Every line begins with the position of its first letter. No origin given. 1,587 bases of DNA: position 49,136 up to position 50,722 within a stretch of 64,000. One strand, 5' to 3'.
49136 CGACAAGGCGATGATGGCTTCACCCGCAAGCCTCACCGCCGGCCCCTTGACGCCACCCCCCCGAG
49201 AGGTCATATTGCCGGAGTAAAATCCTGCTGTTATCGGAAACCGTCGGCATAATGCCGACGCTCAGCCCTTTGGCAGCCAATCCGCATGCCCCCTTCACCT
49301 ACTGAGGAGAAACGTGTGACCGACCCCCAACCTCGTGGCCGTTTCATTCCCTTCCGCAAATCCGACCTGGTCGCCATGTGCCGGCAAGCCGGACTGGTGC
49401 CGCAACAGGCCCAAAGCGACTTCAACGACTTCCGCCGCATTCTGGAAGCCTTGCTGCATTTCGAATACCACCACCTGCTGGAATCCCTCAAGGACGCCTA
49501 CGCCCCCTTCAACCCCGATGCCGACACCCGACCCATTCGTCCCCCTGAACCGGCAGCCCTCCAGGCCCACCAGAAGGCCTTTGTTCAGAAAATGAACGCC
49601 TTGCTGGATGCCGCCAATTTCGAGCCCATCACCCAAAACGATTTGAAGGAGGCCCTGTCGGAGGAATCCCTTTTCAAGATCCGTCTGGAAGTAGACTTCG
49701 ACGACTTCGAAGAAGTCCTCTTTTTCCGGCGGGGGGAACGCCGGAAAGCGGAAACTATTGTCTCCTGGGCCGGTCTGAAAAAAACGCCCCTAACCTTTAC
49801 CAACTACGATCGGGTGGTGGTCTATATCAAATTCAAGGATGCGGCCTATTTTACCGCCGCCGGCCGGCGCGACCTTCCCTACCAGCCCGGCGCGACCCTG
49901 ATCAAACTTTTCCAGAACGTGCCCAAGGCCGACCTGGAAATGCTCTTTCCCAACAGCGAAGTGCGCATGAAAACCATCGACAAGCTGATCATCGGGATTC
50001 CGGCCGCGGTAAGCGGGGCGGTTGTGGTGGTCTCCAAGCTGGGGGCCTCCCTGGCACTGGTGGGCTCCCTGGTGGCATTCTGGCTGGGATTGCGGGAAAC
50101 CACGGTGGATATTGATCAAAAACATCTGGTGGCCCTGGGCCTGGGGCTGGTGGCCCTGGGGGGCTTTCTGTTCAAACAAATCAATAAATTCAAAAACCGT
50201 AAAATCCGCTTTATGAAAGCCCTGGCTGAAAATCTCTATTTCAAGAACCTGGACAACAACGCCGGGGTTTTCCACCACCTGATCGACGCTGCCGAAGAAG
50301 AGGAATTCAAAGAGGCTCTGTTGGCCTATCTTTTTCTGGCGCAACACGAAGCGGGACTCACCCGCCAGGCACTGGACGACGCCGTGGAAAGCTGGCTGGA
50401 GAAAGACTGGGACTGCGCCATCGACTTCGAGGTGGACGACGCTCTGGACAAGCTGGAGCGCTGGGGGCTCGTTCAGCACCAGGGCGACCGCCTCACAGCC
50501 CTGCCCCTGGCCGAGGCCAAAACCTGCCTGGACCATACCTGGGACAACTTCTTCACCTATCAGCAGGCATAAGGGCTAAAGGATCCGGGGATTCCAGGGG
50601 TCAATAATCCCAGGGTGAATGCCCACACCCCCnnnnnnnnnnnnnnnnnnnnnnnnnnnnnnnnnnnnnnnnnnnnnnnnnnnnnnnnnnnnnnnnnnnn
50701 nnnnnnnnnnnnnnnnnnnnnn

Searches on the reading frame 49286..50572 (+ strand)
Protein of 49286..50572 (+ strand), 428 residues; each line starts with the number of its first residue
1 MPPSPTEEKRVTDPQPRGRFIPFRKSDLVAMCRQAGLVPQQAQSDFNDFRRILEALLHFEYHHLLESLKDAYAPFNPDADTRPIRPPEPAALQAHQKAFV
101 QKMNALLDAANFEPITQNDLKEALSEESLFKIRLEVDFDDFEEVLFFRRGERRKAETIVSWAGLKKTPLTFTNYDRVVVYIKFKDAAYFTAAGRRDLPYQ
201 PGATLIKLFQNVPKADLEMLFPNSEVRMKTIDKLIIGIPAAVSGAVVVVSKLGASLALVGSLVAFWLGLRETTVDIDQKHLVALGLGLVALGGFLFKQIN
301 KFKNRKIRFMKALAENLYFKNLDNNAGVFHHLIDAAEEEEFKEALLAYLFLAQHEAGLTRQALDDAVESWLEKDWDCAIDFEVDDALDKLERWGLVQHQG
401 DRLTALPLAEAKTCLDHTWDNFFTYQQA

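Call 6: search_protein_families(library=pfam, proteins=[window:49286-50572:+], max_evalue=1)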
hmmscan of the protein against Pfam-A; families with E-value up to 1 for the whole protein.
window:49286-50572:+ (428 aa): 1 family
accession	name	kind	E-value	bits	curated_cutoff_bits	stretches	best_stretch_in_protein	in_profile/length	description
PF12576.13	DUF3754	-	1.7e-36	125.6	27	1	174-327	1-137/137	Protein of unknown function (DUF3754)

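Call 7: search_protein_families(library=ncbifam, proteins=[window:49286-50572:+], max_evalue=1)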
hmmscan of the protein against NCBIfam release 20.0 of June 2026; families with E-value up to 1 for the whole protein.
window:49286-50572:+ (428 aa): 0 families

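Call 58: find_homologous_proteins(query=window:49286-50569:+)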
Query window:49286-50569:+ (428 aa): 3355 proteins with E <= 0.001 among 8000 candidates; the best 120 are listed.
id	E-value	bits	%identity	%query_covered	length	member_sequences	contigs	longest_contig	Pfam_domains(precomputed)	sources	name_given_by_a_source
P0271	3.2e-279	944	100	98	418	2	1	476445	PF12576.14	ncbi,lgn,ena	-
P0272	1.1e-256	869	92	98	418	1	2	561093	PF12576.14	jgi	-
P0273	2.1e-256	868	91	98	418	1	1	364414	PF12576.14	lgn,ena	-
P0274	2.3e-234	796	84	98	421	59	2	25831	PF12576.14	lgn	-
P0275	2.4e-233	793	84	97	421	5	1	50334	PF12576.14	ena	-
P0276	1.5e-230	783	83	98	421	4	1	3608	PF12576.14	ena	-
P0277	4.6e-230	782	84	97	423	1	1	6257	PF12576.14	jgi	jgi:hypothetical protein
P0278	1.6e-229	780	83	97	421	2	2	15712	PF12576.14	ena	-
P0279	4.5e-229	778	83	97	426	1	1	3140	PF12576.14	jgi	-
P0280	1.2e-227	774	82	97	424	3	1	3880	PF12576.14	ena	-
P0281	7.7e-226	768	83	98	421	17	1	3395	PF12576.14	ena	-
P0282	5.2e-225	765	82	98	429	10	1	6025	PF12576.14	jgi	-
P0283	4.2e-221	752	81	97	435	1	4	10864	PF12576.14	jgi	jgi:hypothetical protein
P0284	1.5e-220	750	80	98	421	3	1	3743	PF12576.14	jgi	jgi:hypothetical protein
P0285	1.5e-218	744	78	98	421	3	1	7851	PF12576.14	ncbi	ncbi:MAG: TMEM143 family protein [Desulfobacterales bacterium]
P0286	6.3e-216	735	79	98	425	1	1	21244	PF12576.14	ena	-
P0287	3.2e-215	733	79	97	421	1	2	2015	PF12576.14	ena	-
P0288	4.5e-215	732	77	98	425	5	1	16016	PF12576.14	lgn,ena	-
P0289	4.6e-215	732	79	98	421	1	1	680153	PF12576.14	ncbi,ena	-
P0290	1.8e-214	730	78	98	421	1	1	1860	PF12576.14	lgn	-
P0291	4.5e-214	729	80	97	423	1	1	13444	PF12576.14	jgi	jgi:hypothetical protein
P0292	1.4e-213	727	77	98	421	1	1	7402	PF12576.14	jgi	-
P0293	5.4e-213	725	77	98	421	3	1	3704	PF12576.14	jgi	-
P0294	1.6e-212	724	78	98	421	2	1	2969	PF12576.14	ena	-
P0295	9.1e-212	721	78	98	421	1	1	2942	PF12576.14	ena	-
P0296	5.1e-191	653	78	87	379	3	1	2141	PF12576.14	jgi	jgi:hypothetical protein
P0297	2.7e-190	651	71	96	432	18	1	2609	PF12576.14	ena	-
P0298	2.6e-189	647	70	96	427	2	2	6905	PF12576.14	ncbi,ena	-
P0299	1.0e-187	642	70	96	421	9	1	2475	PF12576.14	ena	-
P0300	1.3e-187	642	70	96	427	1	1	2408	PF12576.14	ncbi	-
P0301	3.2e-187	641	72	95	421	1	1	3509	PF12576.14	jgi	jgi:hypothetical protein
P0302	1.2e-184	632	69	96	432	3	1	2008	PF12576.14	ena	-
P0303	3.3e-184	631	68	97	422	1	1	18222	PF12576.14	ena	-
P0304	9.5e-184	629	70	96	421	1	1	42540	PF12576.14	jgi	jgi:hypothetical protein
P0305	1.3e-180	619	69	95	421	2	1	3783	PF12576.14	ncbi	-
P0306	8.7e-177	606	67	96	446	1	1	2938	PF12576.14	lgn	-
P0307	1.2e-175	602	83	76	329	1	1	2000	PF12576.14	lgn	-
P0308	3.5e-175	601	66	95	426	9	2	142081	PF12576.14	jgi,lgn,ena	-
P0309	3.8e-175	601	66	97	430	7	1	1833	PF12576.14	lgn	-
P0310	2.1e-174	598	66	97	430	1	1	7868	PF12576.14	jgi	jgi:hypothetical protein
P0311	1.1e-173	596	65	97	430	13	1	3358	PF12576.14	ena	-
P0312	2.9e-173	595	64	97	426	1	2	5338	PF12576.14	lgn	-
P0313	8.5e-173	593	64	98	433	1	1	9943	PF12576.14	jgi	jgi:hypothetical protein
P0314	9.1e-173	593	63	97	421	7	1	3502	PF12576.14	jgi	jgi:hypothetical protein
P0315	9.5e-173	593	63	97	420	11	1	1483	PF12576.14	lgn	-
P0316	1.1e-172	593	63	97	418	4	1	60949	PF12576.14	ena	-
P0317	2.8e-172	591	66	97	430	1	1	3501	PF12576.14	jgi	jgi:hypothetical protein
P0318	3.6e-172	591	63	98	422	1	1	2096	PF12576.14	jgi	-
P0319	6.3e-172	590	63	97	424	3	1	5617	PF12576.14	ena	-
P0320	2.7e-171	588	63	97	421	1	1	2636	PF12576.14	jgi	jgi:hypothetical protein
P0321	3.1e-171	588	62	99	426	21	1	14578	PF12576.14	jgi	jgi:hypothetical protein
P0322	3.4e-171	588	63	97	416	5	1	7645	PF12576.14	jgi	jgi:uncharacterized integral membrane protein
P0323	3.5e-171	588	63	97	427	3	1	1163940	PF12576.14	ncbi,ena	-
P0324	6.0e-171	587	65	96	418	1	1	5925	PF12576.14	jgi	jgi:hypothetical protein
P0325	7.9e-171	587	64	98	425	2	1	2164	PF12576.14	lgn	-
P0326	1.2e-170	586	64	96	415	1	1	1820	PF12576.14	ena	-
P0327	1.3e-170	586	63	97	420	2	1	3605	PF12576.14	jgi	-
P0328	1.3e-170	586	63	97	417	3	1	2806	PF12576.14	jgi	jgi:hypothetical protein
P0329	1.6e-170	586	64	97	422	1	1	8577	PF12576.14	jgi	jgi:hypothetical protein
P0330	2.4e-170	585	63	96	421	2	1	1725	PF12576.14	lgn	-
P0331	5.1e-170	584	63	97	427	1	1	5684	PF12576.14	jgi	jgi:hypothetical protein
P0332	5.2e-170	584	64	96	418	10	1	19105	PF12576.14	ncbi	-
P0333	6.9e-170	584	65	96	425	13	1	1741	PF12576.14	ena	-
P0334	7.7e-170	583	63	98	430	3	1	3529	PF12576.14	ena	-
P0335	1.4e-169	582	63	98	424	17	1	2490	PF12576.14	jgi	-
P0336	3.3e-169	581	63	97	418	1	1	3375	PF12576.14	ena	-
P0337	4.4e-169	581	62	98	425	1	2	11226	PF12576.14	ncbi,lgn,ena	-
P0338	5.9e-169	580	63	98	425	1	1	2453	PF12576.14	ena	-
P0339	6.8e-169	580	62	99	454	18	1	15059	PF12576.14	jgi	jgi:hypothetical protein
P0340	9.5e-169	580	63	98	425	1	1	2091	PF12576.14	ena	-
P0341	1.2e-168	579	62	97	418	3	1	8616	PF12576.14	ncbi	-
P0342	1.9e-168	579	63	96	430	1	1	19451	PF12576.14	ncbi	-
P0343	2.2e-168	579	65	95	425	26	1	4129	PF12576.14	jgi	jgi:hypothetical protein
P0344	2.6e-168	578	63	97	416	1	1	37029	PF12576.14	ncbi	-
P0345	2.6e-168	578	62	98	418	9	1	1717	PF12576.14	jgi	-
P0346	2.7e-168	578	63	97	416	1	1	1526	PF12576.14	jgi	jgi:hypothetical protein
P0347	2.8e-168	578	63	97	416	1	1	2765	PF12576.14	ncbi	-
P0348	3.1e-168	578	63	96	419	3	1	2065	PF12576.14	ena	-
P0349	4.9e-168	577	64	96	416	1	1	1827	PF12576.14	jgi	jgi:hypothetical protein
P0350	6.5e-168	577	63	98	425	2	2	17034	PF12576.14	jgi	-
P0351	7.8e-168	577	63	97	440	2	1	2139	PF12576.14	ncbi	-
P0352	8.1e-168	577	64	96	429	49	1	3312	PF12576.14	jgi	jgi:hypothetical protein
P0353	1.5e-167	576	63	97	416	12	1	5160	PF12576.14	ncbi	-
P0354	1.9e-167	575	62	97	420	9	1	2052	PF12576.14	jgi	-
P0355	1.9e-167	575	62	97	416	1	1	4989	PF12576.14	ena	-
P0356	2.1e-167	575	62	97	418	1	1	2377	PF12576.14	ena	-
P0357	2.9e-167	575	62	97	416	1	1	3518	PF12576.14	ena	-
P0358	3.7e-167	574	63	95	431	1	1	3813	PF12576.14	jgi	jgi:hypothetical protein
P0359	3.7e-167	574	62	97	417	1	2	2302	PF12576.14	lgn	-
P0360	3.9e-167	574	62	97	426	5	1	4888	PF12576.14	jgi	jgi:hypothetical protein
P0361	4.1e-167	574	62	97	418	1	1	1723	PF12576.14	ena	-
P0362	4.9e-167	574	62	97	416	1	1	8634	PF12576.14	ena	-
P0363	5.2e-167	574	63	96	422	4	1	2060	PF12576.14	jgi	jgi:hypothetical protein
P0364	6.0e-167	574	61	98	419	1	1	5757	PF12576.14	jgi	-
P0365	1.3e-166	573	63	96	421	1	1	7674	PF12576.14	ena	-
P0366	1.8e-166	572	63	95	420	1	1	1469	PF12576.14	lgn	-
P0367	1.9e-166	572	84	71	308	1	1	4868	PF12576.14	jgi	jgi:hypothetical protein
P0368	2.2e-166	572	62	96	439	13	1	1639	PF12576.14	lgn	-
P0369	2.8e-166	572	61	98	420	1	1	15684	PF12576.14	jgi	jgi:uncharacterized integral membrane protein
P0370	3.1e-166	571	61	98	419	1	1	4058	PF12576.14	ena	-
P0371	3.6e-166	571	61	98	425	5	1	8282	PF12576.14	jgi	jgi:uncharacterized integral membrane protein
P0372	3.7e-166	571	61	98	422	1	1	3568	PF12576.14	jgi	-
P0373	3.9e-166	571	62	95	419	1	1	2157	PF12576.14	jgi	-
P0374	4.9e-166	571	61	97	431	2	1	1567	PF12576.14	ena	-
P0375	5.0e-166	571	61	97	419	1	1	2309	PF12576.14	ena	-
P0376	5.5e-166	571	62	97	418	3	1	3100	PF12576.14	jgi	jgi:hypothetical protein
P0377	5.9e-166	571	62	97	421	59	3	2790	PF12576.14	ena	-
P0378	8.2e-166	570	61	97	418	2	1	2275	PF12576.14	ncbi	-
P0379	8.3e-166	570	62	96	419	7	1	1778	PF12576.14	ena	-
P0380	8.8e-166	570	62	96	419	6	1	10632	PF12576.14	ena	-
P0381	9.6e-166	570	63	96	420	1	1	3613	PF12576.14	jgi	jgi:Protein of unknown function (DUF3754)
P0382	9.8e-166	570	60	98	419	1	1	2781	PF12576.14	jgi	-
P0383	1.0e-165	570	61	97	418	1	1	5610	PF12576.14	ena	-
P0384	1.2e-165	570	62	97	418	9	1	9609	PF12576.14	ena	-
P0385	1.2e-165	570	63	96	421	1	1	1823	PF12576.14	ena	-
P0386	1.2e-165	569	63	96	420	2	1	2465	PF12576.14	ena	-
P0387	1.5e-165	569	61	96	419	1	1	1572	PF12576.14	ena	-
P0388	2.1e-165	569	62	97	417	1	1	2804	PF12576.14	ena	-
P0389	2.8e-165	568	63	96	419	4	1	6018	PF12576.14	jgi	jgi:hypothetical protein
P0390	3.1e-165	568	61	97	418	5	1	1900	PF12576.14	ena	-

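Call 59: find_encoding_contigs(protein=P0323, flank=6000, max_places=2)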
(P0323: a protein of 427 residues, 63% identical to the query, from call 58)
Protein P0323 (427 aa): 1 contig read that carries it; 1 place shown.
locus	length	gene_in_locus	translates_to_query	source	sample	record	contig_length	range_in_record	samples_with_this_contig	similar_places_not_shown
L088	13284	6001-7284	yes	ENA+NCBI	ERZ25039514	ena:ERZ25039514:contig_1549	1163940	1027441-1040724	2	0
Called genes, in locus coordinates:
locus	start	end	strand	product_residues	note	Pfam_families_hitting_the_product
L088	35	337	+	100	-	PF03992:ABM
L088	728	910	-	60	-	-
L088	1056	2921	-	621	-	PF02550:AcetylCoA_hydro, PF13336:AcetylCoA_hyd_C, PF13302:Acetyltransf_3 (weak), PF00583:Acetyltransf_1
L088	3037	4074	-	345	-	PF04784:DUF547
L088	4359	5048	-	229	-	PF03575:Peptidase_S51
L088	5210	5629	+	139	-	PF01741:MscL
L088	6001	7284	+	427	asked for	PF12576:DUF3754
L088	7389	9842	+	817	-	-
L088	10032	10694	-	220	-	PF11172:DUF2959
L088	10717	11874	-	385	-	PF00155:Aminotran_1_2, PF12897:Asp_aminotransf (faint)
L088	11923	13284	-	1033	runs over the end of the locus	PF13428:TPR_14 (faint), PF07719:TPR_2 (faint), PF00089:Trypsin (faint), PF13365:Trypsin_2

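Call 60: find_encoding_contigs(protein=P0308, flank=6000, max_places=2)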
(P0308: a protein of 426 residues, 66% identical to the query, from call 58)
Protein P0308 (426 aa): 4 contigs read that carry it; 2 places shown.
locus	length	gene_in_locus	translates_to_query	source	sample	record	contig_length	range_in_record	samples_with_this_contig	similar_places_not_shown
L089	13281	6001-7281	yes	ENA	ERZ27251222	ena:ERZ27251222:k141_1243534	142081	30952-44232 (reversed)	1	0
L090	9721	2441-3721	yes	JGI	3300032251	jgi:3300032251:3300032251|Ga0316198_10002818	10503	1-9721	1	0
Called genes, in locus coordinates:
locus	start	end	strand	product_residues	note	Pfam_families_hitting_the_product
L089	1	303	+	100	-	PF03992:ABM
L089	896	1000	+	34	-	-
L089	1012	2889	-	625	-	PF02550:AcetylCoA_hydro, PF13336:AcetylCoA_hyd_C, PF13302:Acetyltransf_3 (weak), PF00583:Acetyltransf_1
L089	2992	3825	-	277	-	PF04784:DUF547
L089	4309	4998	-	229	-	PF03575:Peptidase_S51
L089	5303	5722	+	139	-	PF01741:MscL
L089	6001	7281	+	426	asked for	PF12576:DUF3754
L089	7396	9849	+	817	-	PF01935:DUF87 (faint), PF05872:HerA_C (faint)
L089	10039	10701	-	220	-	PF11172:DUF2959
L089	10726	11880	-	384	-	PF00155:Aminotran_1_2, PF12897:Asp_aminotransf (weak)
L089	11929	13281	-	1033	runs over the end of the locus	PF13365:Trypsin_2, PF00089:Trypsin (weak), PF07719:TPR_2 (faint)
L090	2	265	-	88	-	?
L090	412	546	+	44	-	-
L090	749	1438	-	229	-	PF03575:Peptidase_S51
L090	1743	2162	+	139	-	PF01741:MscL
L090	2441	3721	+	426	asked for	PF12576:DUF3754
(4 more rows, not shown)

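Call 61: find_encoding_contigs(protein=P0304, flank=6000, max_places=2)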
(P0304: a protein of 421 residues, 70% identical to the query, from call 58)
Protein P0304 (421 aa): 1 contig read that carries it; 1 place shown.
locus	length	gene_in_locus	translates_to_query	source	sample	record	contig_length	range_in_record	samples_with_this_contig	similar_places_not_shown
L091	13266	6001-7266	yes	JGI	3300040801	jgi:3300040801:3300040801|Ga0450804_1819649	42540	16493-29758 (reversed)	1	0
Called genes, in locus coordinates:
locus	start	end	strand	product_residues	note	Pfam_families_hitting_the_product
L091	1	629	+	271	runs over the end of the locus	PF23441:SDR, PF00106:adh_short, PF01370:Epimerase (weak), PF08659:KR, PF13561:adh_short_C2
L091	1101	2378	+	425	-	PF09861:Lar_N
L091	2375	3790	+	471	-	PF02614:UxaC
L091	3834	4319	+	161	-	PF01202:SKI, PF13238:AAA_18 (weak), PF13671:AAA_33 (faint)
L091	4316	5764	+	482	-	PF03446:NAD_binding_2, PF00393:6PGD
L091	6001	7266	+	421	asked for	PF12576:DUF3754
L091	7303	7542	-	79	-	-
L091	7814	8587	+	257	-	PF00005:ABC_tran, PF02463:SMC_N (faint), PF13304:AAA_21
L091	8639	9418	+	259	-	PF00497:SBP_bac_3, PF10613:Lig_chan-Glu_bd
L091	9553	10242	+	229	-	PF00528:BPD_transp_1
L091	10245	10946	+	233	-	PF00528:BPD_transp_1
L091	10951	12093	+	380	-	PF00246:Peptidase_M14, PF24827:AstE_AspA_cat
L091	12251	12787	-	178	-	-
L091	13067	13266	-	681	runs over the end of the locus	PF00497:SBP_bac_3, PF00989:PAS (weak), PF08448:PAS_4 (weak), PF02518:HATPase_c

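Call 62: search_protein_families(library=padloc, proteins=[window:49286-50572:+], max_evalue=0.1)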
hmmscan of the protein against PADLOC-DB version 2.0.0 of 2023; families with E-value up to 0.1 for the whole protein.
window:49286-50572:+ (428 aa): 0 families
